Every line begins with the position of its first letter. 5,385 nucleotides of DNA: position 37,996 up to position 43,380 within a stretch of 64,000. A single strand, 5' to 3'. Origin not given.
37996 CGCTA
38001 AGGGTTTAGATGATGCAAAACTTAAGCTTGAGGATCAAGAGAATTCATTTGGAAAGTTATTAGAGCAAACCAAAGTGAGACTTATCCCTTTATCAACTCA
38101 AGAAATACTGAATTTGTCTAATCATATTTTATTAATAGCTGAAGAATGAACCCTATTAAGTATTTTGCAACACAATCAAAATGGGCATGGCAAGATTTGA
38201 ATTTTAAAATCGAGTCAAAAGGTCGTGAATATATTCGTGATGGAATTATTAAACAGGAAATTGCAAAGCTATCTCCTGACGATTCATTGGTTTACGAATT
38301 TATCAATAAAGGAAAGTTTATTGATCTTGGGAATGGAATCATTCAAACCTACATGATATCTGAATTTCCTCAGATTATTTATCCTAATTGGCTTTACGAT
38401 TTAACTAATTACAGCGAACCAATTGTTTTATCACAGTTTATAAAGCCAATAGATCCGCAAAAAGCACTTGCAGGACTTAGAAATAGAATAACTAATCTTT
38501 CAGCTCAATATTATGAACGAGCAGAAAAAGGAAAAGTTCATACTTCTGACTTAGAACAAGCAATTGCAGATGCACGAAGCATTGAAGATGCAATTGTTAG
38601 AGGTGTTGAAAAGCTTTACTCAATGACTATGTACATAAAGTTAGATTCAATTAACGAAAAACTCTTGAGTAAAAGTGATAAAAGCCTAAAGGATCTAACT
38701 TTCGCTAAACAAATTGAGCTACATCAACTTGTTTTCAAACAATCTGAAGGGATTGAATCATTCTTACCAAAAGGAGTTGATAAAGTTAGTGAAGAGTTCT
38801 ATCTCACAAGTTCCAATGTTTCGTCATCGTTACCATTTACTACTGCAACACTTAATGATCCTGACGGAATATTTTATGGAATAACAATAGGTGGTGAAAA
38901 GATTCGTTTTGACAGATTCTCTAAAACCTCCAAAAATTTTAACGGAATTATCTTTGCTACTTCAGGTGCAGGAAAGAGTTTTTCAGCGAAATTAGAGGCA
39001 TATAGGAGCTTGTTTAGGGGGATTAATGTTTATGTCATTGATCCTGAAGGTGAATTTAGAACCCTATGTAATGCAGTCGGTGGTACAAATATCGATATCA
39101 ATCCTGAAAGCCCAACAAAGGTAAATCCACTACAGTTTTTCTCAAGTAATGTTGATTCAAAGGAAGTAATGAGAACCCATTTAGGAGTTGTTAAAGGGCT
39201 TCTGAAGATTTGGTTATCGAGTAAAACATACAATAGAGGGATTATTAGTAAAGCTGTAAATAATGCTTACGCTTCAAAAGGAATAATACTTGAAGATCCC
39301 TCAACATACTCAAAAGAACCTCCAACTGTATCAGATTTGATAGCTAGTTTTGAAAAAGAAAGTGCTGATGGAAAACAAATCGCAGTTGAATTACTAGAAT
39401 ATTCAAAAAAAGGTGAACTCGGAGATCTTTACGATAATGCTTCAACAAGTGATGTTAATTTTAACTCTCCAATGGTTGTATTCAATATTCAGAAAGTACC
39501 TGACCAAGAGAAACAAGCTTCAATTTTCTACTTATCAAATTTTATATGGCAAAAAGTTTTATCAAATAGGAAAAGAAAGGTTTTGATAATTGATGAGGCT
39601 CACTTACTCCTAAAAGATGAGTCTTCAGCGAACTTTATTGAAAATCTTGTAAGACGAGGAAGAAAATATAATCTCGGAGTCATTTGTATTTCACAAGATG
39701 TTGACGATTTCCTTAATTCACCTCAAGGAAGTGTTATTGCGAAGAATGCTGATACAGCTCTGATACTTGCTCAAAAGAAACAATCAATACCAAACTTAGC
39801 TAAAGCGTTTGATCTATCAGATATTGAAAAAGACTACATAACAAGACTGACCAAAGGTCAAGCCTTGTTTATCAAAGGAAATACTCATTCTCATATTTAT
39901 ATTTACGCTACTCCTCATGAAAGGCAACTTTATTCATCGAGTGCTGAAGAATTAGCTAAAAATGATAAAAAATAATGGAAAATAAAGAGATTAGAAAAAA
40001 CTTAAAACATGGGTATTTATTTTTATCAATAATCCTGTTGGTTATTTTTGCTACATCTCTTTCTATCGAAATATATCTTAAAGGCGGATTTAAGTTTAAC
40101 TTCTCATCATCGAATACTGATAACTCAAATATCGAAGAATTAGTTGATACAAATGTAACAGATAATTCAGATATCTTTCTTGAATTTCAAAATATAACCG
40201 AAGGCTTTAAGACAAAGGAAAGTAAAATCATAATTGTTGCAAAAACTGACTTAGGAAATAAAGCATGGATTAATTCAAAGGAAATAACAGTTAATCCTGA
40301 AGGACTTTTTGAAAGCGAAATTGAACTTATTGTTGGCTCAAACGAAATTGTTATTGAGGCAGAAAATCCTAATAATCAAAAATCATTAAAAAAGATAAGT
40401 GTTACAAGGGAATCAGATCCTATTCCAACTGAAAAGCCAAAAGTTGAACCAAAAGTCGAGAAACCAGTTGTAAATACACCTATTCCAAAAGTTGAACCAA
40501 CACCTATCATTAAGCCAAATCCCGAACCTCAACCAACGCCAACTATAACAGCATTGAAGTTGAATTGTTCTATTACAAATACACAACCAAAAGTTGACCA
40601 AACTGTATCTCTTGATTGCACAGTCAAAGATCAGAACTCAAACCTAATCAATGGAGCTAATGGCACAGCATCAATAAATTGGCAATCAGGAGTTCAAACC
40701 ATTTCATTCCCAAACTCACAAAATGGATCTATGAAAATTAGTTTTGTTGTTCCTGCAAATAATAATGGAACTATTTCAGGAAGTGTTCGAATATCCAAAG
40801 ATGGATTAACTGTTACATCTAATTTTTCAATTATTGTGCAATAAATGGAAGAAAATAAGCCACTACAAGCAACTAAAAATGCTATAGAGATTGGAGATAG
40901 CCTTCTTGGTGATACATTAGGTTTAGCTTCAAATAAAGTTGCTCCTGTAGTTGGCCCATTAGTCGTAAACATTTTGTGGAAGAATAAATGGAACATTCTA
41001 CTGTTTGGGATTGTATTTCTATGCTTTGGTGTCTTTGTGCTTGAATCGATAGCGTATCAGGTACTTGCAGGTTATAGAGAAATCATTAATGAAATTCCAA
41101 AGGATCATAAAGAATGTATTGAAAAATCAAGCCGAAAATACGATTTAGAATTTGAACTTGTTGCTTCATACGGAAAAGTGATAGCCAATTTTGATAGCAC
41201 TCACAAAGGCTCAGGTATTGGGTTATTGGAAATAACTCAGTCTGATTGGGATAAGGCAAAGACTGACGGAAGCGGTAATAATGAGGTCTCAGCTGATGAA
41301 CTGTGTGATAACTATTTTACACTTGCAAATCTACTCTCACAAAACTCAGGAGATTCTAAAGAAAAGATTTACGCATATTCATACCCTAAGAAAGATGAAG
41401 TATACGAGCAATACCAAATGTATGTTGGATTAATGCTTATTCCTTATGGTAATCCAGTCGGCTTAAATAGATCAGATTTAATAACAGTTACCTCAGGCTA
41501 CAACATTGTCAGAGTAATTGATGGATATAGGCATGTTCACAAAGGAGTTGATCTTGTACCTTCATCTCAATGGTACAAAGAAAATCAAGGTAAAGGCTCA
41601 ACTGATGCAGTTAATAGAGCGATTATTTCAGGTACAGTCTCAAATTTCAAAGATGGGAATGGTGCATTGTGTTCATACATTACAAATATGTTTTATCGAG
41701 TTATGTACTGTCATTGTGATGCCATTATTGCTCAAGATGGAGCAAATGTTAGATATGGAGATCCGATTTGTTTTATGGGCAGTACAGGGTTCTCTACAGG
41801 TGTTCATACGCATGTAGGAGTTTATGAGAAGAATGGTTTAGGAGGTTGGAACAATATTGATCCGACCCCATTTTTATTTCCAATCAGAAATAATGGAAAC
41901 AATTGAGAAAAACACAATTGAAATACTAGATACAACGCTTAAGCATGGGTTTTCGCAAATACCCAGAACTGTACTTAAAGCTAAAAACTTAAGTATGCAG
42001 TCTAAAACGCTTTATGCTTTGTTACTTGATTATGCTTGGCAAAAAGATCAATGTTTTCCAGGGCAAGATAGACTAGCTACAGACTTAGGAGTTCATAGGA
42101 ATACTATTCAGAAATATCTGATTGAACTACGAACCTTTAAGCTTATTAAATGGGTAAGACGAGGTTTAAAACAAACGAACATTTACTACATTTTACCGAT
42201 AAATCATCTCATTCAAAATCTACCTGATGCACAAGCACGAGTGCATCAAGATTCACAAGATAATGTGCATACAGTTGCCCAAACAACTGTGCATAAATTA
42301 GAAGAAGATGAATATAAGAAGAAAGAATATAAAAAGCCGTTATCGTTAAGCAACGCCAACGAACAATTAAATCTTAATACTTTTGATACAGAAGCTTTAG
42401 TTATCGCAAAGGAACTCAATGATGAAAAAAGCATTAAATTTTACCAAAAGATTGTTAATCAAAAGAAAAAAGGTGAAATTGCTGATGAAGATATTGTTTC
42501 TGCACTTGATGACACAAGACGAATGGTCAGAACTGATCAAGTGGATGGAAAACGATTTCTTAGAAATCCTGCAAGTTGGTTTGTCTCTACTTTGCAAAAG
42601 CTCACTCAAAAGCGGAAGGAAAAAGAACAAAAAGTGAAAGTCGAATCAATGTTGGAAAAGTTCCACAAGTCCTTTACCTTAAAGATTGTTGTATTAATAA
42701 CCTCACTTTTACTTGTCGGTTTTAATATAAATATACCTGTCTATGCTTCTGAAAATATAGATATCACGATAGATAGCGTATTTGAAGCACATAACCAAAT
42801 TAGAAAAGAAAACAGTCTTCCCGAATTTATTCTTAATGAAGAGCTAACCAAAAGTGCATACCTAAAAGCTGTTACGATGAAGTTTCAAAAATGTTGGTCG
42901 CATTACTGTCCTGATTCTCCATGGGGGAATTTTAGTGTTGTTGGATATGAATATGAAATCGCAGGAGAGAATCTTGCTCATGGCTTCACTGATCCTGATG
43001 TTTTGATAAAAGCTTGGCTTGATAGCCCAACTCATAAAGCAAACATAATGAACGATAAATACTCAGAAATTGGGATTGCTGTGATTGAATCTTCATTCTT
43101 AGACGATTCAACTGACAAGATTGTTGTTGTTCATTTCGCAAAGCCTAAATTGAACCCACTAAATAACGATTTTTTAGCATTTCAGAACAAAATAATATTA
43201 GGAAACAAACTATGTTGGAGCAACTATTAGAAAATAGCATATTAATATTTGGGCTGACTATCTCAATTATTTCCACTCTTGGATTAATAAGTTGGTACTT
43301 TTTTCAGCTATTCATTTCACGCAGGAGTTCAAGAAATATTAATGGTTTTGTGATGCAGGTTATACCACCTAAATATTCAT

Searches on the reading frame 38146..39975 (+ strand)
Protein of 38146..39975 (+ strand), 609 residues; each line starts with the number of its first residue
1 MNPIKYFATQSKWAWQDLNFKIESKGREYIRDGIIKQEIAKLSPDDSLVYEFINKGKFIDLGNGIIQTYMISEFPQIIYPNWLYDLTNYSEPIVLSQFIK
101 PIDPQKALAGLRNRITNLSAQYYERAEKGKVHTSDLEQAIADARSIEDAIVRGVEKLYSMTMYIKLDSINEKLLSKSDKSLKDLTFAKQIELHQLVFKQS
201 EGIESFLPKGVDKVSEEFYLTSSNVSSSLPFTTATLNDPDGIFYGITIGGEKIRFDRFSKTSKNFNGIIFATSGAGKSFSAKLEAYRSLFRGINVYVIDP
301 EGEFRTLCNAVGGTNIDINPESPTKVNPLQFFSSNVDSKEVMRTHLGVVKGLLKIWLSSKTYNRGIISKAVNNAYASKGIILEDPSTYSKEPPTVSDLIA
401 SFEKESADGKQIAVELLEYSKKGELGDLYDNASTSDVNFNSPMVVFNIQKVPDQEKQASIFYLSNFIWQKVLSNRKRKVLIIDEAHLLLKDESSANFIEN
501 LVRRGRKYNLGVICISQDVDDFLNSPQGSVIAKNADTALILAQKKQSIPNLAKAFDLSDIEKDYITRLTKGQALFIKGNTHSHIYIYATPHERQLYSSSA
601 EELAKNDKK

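Call 58: search_protein_families(library=pfam, proteins=[window:38146-39975:+], max_evalue=0.0001)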
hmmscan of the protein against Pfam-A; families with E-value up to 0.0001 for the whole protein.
window:38146-39975:+ (609 aa): 4 families
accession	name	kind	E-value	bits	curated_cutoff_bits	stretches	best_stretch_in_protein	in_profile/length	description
PF19044.6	P-loop_TraG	-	2.9e-21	76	25.8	1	261-596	26-370/413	TraG P-loop domain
PF12846.13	AAA_10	-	1.8e-15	57.3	27.5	1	263-532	20-296/362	AAA-like domain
PF13401.12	AAA_22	-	1.3e-05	25.9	27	0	465-514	73-120/130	AAA domain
PF01935.23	DUF87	-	6.4e-05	23.6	23.2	0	269-330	28-91/220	Helicase HerA, central domain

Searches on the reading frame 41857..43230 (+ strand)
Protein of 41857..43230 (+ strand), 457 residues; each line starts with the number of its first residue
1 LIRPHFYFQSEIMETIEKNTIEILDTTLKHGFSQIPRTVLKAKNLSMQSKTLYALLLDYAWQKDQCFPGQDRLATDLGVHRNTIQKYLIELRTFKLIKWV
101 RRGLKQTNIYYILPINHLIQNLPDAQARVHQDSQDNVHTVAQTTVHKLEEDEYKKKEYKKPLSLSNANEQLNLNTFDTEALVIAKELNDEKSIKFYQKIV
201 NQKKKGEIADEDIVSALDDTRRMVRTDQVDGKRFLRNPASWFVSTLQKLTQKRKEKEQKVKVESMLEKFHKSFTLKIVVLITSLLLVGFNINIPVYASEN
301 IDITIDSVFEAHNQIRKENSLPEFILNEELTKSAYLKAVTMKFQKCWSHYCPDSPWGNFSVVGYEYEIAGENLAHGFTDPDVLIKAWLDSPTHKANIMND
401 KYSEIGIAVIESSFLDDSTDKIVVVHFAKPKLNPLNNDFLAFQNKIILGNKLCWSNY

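Call 58: search_protein_families(library=pfam, proteins=[window:41857-43230:+], max_evalue=0.0001)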
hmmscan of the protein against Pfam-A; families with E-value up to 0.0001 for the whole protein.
window:41857-43230:+ (457 aa): 2 families
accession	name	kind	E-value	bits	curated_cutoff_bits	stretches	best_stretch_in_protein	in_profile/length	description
PF00188.32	CAP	-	6.3e-14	53.3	21.1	1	310-425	2-115/117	Cysteine-rich secretory protein family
PF13730.12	HTH_36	-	2.4e-12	46.9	25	1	44-97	2-55/55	Helix-turn-helix domain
